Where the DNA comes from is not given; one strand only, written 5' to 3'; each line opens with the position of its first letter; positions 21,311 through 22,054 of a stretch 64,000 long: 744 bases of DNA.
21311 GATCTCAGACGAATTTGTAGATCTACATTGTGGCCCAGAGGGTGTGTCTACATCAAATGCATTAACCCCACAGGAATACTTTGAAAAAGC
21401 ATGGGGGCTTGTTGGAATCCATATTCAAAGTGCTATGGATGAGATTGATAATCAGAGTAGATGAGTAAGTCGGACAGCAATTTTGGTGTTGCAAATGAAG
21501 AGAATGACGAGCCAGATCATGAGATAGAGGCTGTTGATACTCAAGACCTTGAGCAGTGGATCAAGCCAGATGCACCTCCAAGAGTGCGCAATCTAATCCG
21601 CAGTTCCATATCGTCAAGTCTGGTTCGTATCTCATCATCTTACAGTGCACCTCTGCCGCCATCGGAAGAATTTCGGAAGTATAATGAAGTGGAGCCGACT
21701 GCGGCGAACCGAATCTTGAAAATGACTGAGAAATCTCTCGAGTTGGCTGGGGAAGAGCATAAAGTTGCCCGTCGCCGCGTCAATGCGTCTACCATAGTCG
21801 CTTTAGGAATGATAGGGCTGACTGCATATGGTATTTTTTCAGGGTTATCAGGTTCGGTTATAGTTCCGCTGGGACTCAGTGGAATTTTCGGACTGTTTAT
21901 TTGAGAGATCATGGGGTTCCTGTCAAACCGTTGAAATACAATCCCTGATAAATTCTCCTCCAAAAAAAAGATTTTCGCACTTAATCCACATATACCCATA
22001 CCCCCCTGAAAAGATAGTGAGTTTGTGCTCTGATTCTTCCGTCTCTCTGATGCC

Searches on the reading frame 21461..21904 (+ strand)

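Call 47: search_protein_families(library=pfam, proteins=[window:21461-21904:+], max_evalue=0.01)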
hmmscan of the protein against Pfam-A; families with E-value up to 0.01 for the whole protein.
window:21461-21904:+ (147 aa): 1 family
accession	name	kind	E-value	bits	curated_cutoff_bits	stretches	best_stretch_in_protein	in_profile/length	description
PF10097.14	DUF2335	-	3.8e-06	27.1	25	1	66-94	1-29/50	Predicted membrane protein (DUF2335)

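Call 79: search_protein_families(library=padloc, proteins=[window:21461-21904:+], max_evalue=0.01)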
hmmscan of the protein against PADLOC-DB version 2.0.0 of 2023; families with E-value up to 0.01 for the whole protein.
window:21461-21904:+ (147 aa): 0 families
